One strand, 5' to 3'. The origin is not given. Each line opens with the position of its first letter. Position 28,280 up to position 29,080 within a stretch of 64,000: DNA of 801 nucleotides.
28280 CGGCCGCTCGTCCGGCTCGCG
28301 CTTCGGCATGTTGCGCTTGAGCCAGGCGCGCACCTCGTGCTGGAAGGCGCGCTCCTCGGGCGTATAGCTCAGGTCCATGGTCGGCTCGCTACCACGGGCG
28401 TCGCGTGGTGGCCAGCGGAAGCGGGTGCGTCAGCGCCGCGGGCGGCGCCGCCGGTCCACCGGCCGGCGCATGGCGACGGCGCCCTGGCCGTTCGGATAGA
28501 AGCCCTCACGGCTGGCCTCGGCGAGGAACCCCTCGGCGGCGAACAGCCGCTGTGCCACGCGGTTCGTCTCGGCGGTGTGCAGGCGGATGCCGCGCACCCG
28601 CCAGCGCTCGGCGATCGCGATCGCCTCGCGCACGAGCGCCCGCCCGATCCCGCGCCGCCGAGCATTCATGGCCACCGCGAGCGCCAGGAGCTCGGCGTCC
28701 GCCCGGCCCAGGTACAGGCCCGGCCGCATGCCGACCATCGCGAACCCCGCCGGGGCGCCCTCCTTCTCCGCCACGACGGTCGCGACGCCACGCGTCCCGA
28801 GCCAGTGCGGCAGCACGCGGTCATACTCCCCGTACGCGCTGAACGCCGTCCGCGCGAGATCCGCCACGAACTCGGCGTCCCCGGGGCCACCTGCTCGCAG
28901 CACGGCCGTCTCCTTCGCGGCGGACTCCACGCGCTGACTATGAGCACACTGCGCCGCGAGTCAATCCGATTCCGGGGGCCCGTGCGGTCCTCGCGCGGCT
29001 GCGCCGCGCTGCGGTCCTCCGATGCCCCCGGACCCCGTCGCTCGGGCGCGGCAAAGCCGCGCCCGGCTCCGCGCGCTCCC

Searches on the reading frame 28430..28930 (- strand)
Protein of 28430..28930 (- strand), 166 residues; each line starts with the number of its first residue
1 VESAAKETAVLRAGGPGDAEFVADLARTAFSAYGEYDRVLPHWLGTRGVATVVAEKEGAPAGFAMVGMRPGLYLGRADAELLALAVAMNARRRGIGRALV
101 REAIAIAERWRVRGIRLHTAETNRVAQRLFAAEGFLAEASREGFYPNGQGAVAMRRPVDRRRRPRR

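Call 13: search_protein_families(library=pfam, proteins=[window:28430-28930:-], max_evalue=0.01)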
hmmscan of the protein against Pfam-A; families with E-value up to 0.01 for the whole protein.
window:28430-28930:- (166 aa): 4 families
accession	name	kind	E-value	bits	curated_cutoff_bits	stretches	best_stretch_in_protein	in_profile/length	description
PF00583.31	Acetyltransf_1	-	2.3e-16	60.5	20.7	1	36-135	19-116/116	Acetyltransferase (GNAT) family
PF13508.13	Acetyltransf_7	-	1.6e-10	41.6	27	1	51-135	5-82/84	Acetyltransferase (GNAT) domain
PF13673.13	Acetyltransf_10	-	7.4e-05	23.2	23.6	1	48-155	30-125/128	Acetyltransferase (GNAT) domain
PF08445.16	FR47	-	0.00013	22.3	22.1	1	77-136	20-78/86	FR47-like protein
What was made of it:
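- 28430..28930 (-): GNAT acetyltransferase gene (left conserved flank). Pfam Acetyltransf_1, E=2.3e-16 (call 13).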

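Call 42: find_homologous_proteins(query=window:28430-28903:-, max_evalue=1e-30)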
Query window:28430-28903:- (157 aa): 13 proteins with E <= 1e-30 among 3285 candidates.
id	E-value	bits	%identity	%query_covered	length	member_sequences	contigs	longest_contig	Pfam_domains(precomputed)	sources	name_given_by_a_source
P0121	1.4e-87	309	96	92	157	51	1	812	PF13508.14,PF00583.32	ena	-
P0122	4.6e-80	285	87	92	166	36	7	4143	PF13508.14,PF00583.32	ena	-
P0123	4.0e-79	282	92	100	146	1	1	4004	PF13508.14,PF00583.32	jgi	-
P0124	5.2e-79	281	87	92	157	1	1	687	PF13673.14,PF13508.14,PF00583.32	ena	-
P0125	2.0e-78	279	88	92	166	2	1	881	PF13508.14,PF00583.32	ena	-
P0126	5.1e-76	271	86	91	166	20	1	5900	PF13508.14,PF00583.32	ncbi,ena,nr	ncbi:MAG: GNAT family N-acetyltransferase [Deltaproteobacteria bacterium]|nr:MAG: GNAT family N-acet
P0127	4.8e-72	259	81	91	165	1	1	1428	PF13508.14,PF00583.32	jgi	-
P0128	1.5e-62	228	71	99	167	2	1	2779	PF13508.14,PF08445.17,PF00583.32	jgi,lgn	jgi:ribosomal protein S18 acetylase RimI-like enzyme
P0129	7.0e-57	209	70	99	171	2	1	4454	PF13508.14,PF00583.32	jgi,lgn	-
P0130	5.1e-54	200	65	92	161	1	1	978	PF13508.14,PF08445.17,PF00583.32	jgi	jgi:ribosomal-protein-alanine N-acetyltransferase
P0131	4.1e-53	197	66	99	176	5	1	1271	PF13508.14,PF08445.17,PF00583.32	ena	-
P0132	2.6e-51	191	65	98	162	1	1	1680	PF13673.14,PF13508.14,PF08445.17,PF00583.32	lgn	-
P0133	2.2e-49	185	83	65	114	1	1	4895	PF13508.14,PF00583.32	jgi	-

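Call 43: find_encoding_contigs(protein=P0122, flank=4000, max_places=7)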
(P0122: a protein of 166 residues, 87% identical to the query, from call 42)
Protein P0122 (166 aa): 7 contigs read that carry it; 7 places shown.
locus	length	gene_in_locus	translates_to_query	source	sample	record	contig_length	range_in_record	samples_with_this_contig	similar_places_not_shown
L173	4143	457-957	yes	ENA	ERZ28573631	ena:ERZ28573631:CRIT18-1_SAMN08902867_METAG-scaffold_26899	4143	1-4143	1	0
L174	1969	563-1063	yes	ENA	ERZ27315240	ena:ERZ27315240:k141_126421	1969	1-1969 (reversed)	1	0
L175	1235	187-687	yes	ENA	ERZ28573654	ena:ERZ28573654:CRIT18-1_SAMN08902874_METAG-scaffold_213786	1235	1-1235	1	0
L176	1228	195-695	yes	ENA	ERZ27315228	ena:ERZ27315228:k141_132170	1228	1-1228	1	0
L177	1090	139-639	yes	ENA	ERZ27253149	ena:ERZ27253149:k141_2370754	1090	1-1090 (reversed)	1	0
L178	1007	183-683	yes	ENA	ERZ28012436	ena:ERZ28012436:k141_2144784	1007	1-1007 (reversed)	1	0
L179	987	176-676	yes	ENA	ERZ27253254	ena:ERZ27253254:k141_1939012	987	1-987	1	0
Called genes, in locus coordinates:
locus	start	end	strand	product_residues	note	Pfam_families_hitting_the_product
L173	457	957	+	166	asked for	PF00583:Acetyltransf_1, PF13508:Acetyltransf_7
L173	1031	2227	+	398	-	PF02771:Acyl-CoA_dh_N, PF02770:Acyl-CoA_dh_M, PF00441:Acyl-CoA_dh_1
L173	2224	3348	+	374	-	PF02771:Acyl-CoA_dh_N, PF02770:Acyl-CoA_dh_M, PF00441:Acyl-CoA_dh_1, PF08028:Acyl-CoA_dh_2 (weak)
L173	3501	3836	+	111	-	-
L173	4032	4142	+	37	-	?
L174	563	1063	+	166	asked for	PF00583:Acetyltransf_1, PF13508:Acetyltransf_7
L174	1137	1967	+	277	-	?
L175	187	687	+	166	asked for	PF00583:Acetyltransf_1, PF13508:Acetyltransf_7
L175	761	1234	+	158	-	?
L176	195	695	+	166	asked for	PF00583:Acetyltransf_1, PF13508:Acetyltransf_7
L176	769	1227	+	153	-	?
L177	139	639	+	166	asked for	PF00583:Acetyltransf_1, PF13508:Acetyltransf_7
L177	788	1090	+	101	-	?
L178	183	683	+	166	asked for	PF00583:Acetyltransf_1, PF13508:Acetyltransf_7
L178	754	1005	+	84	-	?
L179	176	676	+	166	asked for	PF00583:Acetyltransf_1, PF13508:Acetyltransf_7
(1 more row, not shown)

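Call 44: find_encoding_contigs(protein=P0129, flank=4000, max_places=3)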
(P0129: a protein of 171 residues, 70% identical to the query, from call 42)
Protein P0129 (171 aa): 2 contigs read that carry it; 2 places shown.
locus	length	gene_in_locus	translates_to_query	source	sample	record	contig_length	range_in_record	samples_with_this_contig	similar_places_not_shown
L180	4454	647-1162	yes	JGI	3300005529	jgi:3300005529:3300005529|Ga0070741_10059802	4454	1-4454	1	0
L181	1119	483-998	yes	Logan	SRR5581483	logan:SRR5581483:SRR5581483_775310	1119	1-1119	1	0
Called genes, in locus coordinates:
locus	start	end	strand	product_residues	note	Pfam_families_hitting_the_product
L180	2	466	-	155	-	?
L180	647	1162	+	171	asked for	PF00583:Acetyltransf_1, PF13508:Acetyltransf_7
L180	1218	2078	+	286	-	PF00085:Thioredoxin, PF13428:TPR_14 (faint), PF13432:TPR_16 (faint), PF14559:TPR_19, PF14561:TPR_20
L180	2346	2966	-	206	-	-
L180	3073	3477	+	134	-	PF20159:YidB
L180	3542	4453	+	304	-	?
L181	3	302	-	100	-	?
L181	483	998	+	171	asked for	PF00583:Acetyltransf_1, PF13508:Acetyltransf_7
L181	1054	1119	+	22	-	?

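Call 45: find_encoding_contigs(protein=P0126, flank=4000, max_places=3)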
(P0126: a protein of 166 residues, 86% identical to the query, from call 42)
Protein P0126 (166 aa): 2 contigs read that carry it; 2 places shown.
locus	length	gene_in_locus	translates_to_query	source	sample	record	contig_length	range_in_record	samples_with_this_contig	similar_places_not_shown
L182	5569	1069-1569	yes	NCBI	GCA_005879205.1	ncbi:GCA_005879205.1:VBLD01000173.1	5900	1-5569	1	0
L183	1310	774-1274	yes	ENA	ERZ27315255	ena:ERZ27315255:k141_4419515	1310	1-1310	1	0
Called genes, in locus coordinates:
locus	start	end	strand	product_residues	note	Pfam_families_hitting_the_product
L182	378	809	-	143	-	PF06094:GGACT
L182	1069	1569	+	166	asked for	PF00583:Acetyltransf_1, PF13508:Acetyltransf_7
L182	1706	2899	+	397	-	PF02771:Acyl-CoA_dh_N, PF02770:Acyl-CoA_dh_M, PF00441:Acyl-CoA_dh_1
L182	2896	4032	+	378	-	PF02771:Acyl-CoA_dh_N, PF02770:Acyl-CoA_dh_M, PF00441:Acyl-CoA_dh_1, PF08028:Acyl-CoA_dh_2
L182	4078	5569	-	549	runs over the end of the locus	PF08447:PAS_3, PF00512:HisKA, PF02518:HATPase_c, PF00072:Response_reg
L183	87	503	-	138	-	PF06094:GGACT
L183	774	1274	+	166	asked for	PF00583:Acetyltransf_1, PF13508:Acetyltransf_7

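Call 55: search_protein_families(library=pfam, proteins=[L182:378-809:-], max_evalue=0.1)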
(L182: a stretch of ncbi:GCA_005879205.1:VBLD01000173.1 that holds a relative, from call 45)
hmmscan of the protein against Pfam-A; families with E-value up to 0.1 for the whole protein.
L182:378-809:- (143 aa): 2 families
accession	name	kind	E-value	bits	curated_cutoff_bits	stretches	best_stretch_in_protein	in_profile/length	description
PF06094.17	GGACT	-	3e-21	76.7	22.8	1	8-131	1-118/120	Gamma-glutamyl cyclotransferase, AIG2-like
PF13772.11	AIG2_2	-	0.013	16.3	27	1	61-125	2-59/83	AIG2-like family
